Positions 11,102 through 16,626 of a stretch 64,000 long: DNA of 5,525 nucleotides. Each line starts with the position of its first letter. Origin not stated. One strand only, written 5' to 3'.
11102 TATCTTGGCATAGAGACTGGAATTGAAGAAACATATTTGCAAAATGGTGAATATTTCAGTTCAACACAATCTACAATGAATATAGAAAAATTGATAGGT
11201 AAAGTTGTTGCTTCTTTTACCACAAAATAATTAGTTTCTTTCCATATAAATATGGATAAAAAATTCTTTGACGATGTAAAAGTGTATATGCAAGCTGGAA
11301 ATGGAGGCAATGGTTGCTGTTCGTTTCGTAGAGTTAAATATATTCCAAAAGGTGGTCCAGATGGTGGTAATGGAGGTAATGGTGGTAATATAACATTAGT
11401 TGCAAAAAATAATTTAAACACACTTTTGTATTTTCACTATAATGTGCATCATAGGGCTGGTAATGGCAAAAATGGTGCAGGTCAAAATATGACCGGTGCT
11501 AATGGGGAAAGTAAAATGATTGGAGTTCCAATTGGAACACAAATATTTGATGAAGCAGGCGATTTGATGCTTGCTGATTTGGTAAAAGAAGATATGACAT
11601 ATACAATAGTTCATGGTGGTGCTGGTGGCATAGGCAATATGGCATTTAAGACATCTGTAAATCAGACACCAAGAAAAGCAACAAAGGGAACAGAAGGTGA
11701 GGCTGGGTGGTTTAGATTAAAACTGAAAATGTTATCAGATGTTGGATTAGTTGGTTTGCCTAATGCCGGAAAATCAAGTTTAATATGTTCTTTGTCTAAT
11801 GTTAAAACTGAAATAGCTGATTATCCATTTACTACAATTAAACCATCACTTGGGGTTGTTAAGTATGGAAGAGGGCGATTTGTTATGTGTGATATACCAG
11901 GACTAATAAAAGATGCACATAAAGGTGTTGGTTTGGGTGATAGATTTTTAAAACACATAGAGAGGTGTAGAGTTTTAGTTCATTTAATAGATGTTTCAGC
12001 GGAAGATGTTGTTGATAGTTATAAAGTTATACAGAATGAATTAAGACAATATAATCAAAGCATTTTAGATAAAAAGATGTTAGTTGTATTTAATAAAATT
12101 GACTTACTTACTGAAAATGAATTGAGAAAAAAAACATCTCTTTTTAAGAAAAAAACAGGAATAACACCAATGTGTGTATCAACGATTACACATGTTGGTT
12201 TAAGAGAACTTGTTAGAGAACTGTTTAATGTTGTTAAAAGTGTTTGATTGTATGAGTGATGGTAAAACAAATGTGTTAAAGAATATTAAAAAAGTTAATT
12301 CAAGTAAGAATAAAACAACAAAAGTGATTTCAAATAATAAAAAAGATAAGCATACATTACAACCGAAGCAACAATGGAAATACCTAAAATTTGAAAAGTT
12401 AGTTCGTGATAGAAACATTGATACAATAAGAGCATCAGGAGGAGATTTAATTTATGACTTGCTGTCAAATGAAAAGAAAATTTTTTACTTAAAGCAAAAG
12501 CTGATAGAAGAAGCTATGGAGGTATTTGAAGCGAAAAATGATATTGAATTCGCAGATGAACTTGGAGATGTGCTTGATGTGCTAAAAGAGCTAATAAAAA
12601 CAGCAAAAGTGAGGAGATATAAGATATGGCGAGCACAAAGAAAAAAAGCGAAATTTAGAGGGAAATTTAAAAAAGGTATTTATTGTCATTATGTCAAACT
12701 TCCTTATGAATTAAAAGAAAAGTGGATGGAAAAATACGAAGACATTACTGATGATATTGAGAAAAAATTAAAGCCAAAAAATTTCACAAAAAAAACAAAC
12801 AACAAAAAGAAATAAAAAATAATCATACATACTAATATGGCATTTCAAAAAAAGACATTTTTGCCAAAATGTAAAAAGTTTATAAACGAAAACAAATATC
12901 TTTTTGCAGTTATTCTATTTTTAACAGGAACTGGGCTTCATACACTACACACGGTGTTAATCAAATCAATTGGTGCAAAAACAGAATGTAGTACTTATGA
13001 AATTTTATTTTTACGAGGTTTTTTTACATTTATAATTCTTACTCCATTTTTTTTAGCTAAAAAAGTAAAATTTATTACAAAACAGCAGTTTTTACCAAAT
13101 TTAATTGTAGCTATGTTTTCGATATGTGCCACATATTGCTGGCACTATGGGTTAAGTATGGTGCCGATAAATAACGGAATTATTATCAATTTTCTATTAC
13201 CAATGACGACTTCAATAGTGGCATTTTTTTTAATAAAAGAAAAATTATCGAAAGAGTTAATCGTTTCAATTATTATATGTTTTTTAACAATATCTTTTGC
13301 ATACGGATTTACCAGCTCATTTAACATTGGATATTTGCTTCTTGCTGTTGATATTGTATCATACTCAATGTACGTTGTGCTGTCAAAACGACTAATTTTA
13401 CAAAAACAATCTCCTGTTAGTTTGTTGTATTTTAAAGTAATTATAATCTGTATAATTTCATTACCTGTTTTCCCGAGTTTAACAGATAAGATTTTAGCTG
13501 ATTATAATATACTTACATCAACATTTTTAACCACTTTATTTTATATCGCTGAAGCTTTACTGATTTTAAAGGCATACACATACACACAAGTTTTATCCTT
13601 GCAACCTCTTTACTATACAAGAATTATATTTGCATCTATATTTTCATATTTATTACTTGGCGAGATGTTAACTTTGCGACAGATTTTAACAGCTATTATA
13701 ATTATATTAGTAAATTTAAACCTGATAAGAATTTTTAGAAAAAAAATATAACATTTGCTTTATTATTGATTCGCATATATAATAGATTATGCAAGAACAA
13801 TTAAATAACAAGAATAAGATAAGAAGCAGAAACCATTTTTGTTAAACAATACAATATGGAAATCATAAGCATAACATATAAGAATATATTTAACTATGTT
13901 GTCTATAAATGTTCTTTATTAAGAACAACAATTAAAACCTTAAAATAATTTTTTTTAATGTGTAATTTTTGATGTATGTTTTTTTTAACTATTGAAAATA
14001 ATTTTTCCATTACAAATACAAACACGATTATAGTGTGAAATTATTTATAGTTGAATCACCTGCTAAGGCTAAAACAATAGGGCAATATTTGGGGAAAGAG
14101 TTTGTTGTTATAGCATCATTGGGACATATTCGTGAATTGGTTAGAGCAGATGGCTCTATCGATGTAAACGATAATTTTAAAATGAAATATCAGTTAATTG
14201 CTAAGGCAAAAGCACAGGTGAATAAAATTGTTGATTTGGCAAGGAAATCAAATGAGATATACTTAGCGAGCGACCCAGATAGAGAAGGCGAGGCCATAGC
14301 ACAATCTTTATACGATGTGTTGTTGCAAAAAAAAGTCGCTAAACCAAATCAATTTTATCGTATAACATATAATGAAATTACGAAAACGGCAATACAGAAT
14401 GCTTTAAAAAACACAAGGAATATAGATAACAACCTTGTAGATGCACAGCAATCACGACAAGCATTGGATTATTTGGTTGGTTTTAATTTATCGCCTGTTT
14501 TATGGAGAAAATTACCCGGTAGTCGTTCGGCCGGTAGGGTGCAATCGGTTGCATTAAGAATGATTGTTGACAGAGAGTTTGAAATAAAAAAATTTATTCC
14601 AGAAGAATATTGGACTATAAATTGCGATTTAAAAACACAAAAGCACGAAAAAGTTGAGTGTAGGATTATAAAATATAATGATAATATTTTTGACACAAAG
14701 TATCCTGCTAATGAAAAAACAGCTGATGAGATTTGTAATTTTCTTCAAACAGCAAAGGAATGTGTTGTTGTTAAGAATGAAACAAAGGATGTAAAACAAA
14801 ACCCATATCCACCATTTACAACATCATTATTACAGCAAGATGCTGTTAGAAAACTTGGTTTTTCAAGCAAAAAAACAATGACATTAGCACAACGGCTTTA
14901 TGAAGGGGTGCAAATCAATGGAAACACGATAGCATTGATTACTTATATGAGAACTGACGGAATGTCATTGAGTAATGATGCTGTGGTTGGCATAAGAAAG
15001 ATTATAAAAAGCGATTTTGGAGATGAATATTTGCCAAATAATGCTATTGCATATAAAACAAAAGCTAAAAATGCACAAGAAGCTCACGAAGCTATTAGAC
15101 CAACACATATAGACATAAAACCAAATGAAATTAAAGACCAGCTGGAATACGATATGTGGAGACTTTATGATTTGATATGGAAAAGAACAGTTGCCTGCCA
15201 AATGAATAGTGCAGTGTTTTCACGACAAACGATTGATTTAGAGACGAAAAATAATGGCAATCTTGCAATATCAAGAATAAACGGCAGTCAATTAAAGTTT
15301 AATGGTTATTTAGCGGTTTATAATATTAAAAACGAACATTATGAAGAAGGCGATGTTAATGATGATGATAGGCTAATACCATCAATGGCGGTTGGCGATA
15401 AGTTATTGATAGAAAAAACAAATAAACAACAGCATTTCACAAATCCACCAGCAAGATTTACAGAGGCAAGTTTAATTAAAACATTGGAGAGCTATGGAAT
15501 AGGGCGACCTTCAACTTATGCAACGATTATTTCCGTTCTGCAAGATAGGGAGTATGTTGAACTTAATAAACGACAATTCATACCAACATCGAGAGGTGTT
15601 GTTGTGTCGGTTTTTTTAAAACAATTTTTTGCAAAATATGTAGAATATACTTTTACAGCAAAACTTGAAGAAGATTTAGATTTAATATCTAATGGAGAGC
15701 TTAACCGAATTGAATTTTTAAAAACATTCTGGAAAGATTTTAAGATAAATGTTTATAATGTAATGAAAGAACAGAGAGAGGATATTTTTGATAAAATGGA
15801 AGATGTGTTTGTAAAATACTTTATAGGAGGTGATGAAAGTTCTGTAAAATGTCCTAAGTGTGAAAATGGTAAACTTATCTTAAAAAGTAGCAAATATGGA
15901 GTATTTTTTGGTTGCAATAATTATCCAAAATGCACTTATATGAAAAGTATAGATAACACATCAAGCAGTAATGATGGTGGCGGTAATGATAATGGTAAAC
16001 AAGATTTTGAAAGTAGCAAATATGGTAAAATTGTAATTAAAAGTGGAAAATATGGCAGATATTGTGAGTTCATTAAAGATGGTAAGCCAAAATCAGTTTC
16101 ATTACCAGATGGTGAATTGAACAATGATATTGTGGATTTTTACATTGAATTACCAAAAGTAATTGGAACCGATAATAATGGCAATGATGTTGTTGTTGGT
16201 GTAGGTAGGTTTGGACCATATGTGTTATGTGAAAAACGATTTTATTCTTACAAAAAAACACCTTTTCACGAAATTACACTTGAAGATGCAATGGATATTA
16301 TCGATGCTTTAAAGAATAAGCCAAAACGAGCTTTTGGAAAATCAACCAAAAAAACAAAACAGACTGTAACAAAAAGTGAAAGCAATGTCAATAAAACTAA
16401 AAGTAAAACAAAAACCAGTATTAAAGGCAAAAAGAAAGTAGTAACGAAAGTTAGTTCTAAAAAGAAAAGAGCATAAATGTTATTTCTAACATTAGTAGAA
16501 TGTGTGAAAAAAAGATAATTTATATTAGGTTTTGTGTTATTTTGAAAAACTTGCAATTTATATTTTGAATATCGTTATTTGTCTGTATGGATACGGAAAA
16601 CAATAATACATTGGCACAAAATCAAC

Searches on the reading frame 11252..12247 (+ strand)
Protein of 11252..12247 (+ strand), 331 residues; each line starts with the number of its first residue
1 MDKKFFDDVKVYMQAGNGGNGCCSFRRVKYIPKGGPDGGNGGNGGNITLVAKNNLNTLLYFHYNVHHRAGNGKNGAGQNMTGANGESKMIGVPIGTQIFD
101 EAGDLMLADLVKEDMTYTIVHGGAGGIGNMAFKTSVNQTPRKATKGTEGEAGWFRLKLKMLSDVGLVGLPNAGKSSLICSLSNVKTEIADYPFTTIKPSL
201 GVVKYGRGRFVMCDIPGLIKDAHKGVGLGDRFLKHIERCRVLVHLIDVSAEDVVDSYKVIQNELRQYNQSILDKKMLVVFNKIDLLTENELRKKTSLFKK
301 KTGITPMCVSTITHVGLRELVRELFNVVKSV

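Call 107: search_protein_families(library=pfam, proteins=[window:11252-12247:+], max_evalue=0.00001)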
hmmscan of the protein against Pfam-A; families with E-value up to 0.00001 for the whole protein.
window:11252-12247:+ (331 aa): 3 families
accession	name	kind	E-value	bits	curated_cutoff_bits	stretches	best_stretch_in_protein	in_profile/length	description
PF01018.28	GTP1_OBG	-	6.8e-55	185.4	27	1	7-160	2-155/155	GTP1/OBG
PF01926.29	MMR_HSR1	-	2.3e-26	92.6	21.9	1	163-282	1-113/113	50S ribosome-binding GTPase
PF02421.24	FeoB_N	-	2.8e-12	46.9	27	1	164-323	3-155/156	Ferrous iron transport protein B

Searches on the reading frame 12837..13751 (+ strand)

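Call 46: search_protein_families(library=pfam, proteins=[window:12837-13751:+], max_evalue=0.1)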
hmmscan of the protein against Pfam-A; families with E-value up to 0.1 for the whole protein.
window:12837-13751:+ (304 aa): 2 families
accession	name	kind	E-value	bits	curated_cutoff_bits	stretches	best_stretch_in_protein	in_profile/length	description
PF00892.27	EamA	-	1.7e-25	90.3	28.2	2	23-155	2-133/135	EamA-like transporter family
PF03151.22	TPT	-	0.0053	16.6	30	1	65-229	43-212/291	Triose-phosphate Transporter family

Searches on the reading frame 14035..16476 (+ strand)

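Call 46: search_protein_families(library=pfam, proteins=[window:14035-16476:+], max_evalue=0.1)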
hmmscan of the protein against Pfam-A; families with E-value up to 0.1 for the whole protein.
window:14035-16476:+ (813 aa): 7 families
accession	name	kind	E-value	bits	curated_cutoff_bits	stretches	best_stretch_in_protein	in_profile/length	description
PF01131.25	Topoisom_bac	-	5.4e-121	404.9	35.1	1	130-562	2-410/411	DNA topoisomerase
PF01751.28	Toprim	-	3.7e-19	69.1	23.1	1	2-115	1-96/96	Toprim domain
PF01396.24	Zn_ribbon_Top1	-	2.2e-14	53.4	32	1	604-641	2-38/39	Topoisomerase DNA binding C4 zinc finger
PF13368.11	Toprim_C_rpt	-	1.7e-12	47.5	22.3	1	714-765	3-55/57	Topoisomerase C-terminal repeat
PF13662.12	Toprim_4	-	0.011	16.4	25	1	65-100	37-78/85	Toprim domain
PF21705.3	p55_CTD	-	0.026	15.4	27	0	555-596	34-75/80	p55, C-terminal domain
PF09538.15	FYDLN_acid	-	0.08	14.1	23.9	0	732-790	15-73/105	Protein of unknown function (FYDLN_acid)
